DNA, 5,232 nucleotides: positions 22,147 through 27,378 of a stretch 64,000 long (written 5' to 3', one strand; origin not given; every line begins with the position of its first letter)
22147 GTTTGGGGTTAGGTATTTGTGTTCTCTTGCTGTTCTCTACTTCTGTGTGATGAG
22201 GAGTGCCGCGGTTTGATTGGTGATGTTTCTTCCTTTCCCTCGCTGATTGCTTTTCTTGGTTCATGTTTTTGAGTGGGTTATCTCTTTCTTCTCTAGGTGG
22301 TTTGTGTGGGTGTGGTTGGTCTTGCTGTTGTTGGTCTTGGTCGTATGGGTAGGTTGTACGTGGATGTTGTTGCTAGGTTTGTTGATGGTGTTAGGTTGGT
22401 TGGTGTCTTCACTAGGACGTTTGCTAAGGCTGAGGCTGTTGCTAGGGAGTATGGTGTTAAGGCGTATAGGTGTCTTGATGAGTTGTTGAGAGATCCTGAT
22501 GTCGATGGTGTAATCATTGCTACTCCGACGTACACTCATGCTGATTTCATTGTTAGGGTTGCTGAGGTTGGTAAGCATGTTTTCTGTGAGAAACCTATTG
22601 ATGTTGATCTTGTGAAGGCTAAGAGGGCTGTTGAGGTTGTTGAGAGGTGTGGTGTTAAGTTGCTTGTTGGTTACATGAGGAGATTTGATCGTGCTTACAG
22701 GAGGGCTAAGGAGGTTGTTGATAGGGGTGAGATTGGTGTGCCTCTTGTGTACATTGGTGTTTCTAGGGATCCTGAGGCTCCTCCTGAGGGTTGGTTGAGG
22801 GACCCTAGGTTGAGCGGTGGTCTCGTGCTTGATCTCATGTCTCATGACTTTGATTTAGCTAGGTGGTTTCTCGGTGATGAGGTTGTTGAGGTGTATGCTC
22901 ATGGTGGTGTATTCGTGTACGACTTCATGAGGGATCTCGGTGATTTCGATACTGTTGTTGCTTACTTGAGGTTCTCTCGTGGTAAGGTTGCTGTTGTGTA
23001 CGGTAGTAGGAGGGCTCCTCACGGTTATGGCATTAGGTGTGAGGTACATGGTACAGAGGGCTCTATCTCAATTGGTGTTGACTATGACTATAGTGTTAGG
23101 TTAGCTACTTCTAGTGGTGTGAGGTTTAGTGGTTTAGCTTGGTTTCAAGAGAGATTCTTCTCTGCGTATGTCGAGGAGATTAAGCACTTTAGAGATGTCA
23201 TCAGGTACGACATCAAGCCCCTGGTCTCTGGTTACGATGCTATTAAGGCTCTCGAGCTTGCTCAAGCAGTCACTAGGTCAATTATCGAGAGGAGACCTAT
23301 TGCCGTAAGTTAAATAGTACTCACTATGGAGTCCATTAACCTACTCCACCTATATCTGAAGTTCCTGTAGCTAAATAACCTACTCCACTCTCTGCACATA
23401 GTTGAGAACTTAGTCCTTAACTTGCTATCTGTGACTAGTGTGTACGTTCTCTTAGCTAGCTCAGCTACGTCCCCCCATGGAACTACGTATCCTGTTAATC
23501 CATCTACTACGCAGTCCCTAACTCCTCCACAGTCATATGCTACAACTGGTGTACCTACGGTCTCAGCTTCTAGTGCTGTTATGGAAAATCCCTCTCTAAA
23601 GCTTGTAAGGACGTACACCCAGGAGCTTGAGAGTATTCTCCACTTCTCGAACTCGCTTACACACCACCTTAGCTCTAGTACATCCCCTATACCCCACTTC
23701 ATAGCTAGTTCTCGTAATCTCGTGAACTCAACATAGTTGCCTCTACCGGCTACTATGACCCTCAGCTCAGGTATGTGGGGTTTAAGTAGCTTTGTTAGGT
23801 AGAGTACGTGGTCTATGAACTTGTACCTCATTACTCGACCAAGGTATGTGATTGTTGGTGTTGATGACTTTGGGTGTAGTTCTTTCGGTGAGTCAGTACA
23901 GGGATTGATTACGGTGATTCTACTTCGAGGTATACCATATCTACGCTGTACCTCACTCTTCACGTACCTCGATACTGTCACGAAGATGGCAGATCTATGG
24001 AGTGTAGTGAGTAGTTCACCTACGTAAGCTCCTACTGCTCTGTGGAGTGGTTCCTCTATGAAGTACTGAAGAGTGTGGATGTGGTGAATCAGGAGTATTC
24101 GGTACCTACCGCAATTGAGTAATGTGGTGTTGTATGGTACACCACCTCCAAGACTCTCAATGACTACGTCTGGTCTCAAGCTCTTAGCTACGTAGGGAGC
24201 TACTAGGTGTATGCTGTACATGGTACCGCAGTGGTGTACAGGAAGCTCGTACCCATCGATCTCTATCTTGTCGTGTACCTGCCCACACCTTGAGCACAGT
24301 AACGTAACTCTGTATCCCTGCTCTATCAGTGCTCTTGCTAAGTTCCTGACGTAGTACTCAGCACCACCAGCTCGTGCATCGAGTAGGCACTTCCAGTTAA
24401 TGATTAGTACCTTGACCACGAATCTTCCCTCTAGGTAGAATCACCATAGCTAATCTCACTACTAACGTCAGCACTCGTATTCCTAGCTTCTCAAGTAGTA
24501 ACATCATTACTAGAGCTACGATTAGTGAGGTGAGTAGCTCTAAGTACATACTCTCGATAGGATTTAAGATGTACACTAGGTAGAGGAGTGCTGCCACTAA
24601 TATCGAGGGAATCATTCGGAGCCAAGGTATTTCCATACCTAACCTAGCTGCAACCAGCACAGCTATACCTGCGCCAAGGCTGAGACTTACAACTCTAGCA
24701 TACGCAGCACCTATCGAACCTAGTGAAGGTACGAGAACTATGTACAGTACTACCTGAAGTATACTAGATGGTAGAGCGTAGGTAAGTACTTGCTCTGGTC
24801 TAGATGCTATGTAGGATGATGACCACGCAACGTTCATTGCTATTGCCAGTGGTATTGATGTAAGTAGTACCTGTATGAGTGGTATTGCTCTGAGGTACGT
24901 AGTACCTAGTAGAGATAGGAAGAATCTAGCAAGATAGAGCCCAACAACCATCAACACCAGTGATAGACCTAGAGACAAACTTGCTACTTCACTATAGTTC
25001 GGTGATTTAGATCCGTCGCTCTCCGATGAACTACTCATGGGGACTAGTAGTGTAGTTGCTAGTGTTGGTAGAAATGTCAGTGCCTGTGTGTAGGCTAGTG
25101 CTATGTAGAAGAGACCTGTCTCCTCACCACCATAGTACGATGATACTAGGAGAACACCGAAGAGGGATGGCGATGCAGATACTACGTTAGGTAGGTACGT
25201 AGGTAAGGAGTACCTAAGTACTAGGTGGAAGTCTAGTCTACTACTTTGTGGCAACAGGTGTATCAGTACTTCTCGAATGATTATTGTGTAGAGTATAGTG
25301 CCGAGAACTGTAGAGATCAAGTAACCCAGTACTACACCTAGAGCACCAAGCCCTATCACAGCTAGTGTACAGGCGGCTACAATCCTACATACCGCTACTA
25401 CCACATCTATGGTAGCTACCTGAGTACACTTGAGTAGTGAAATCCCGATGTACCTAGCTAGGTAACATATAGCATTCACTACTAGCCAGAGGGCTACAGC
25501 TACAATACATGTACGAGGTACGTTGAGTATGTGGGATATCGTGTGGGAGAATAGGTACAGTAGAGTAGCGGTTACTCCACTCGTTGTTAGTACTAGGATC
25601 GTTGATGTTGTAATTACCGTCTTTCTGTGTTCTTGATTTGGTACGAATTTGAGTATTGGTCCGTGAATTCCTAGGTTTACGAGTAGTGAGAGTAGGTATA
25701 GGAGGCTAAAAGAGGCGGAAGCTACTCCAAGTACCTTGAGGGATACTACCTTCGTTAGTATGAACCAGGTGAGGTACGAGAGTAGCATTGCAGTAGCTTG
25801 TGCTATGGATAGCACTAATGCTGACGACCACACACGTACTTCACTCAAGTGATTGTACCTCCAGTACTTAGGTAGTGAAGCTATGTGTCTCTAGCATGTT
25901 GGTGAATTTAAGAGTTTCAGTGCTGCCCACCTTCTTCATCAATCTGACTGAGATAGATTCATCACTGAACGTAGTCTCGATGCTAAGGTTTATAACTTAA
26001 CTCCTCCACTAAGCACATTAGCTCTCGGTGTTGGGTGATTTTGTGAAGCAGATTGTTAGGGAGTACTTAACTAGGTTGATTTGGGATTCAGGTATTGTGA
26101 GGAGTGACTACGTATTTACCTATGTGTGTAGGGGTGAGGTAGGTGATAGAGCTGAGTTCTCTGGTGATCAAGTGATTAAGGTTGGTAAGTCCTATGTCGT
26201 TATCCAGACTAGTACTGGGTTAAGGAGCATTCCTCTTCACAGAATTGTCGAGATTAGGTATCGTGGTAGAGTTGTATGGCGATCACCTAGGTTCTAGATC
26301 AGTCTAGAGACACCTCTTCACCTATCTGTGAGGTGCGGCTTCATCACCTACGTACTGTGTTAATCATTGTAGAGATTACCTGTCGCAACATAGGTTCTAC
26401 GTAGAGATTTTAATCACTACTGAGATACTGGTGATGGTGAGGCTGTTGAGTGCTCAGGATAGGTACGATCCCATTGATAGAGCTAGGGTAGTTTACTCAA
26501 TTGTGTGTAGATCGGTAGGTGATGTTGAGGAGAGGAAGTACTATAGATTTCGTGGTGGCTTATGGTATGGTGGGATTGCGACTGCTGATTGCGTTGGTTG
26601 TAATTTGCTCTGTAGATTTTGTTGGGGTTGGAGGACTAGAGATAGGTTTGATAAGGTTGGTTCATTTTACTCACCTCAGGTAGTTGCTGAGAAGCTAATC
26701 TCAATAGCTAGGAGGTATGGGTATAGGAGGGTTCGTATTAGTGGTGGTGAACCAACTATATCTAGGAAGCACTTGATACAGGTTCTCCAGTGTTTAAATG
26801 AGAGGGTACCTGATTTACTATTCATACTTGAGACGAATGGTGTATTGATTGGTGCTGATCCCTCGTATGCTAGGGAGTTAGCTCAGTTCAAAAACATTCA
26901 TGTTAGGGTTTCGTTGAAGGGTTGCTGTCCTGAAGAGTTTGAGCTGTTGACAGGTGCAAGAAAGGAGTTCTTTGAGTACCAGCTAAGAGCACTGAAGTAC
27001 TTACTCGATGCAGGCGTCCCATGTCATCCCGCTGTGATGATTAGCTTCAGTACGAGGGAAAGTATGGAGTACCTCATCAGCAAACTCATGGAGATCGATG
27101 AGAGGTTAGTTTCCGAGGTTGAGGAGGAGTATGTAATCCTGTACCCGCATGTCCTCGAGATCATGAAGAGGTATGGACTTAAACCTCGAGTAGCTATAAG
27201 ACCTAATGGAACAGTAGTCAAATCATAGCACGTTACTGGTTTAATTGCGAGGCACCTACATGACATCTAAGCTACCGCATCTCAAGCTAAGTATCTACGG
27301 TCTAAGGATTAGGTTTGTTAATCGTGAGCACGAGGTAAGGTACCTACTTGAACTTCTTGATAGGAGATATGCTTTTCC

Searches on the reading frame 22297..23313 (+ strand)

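Call 23: search_protein_families(library=pfam, proteins=[window:22297-23313:+], max_evalue=0.001)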
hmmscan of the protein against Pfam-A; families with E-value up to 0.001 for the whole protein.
window:22297-23313:+ (338 aa): 4 families
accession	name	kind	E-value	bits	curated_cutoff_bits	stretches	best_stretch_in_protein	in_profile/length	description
PF22725.1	GFO_IDH_MocA_C3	-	1.5e-30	106.2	27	1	134-257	1-123/124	GFO/IDH/MocA C-terminal domain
PF01408.29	GFO_IDH_MocA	-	1.5e-28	100.3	24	1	9-126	3-120/120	Oxidoreductase family, NAD-binding Rossmann fold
PF02894.22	GFO_IDH_MocA_C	-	1.2e-25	91.1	22.9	1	138-337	1-218/218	Oxidoreductase family, C-terminal alpha/beta domain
PF01488.26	Shikimate_DH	-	0.00014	22.3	24.3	1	10-78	16-85/138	Shikimate / quinate 5-dehydrogenase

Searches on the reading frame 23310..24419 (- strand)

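Call 23: search_protein_families(library=pfam, proteins=[window:23310-24419:-], max_evalue=0.001)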
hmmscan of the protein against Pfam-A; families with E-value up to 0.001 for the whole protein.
window:23310-24419:- (369 aa): 5 families
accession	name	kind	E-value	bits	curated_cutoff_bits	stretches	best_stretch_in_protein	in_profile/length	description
PF00534.26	Glycos_transf_1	-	2.6e-29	102.4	26.4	1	179-341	7-168/172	Glycosyl transferases group 1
PF13439.12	Glyco_transf_4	-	3.6e-21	76.4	28.5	1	18-176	2-167/170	Glycosyltransferase Family 4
PF13692.12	Glyco_trans_1_4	-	4.6e-21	76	27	1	188-331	2-142/142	Glycosyl transferases group 1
PF13579.12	Glyco_trans_4_4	-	1e-10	42.6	29.7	1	18-172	1-156/158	Glycosyl transferase 4-like domain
PF20706.3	GT4-conflict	-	6.8e-07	29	26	1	144-304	148-320/385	Family 4 Glycosyltransferase in conflict systems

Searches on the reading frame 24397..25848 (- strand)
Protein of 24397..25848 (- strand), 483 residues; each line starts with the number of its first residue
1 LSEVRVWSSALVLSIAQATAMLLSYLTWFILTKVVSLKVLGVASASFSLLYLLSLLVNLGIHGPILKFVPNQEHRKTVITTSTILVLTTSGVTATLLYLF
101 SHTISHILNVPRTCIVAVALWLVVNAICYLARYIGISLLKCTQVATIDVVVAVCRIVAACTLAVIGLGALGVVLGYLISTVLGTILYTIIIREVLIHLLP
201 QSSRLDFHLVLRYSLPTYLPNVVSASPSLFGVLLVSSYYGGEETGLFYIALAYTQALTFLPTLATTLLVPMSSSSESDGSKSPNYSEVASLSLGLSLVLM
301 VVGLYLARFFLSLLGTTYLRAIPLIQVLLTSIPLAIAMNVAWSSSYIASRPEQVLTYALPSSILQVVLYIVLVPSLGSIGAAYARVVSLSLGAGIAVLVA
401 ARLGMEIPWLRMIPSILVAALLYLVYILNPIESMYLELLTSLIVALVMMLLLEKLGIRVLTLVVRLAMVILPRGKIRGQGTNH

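Call 23: search_protein_families(library=pfam, proteins=[window:24397-25848:-], max_evalue=0.001)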
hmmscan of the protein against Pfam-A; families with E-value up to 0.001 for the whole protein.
window:24397-25848:- (483 aa): 1 family
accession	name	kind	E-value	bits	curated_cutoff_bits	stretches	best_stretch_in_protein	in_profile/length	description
PF01943.22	Polysacc_synt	-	1.1e-12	48.4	28.2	1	7-274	2-272/274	Polysaccharide biosynthesis protein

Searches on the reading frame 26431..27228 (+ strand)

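Call 23: search_protein_families(library=pfam, proteins=[window:26431-27228:+], max_evalue=0.001)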
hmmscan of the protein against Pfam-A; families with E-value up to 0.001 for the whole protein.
window:26431-27228:+ (265 aa): 2 families
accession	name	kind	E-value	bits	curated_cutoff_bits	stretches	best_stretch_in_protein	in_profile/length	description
PF04055.27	Radical_SAM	-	3.2e-21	76.6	29.5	1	55-216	5-163/166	Radical SAM superfamily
PF13353.11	Fer4_12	-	8.7e-06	26.5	22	1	55-153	13-108/137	4Fe-4S single cluster domain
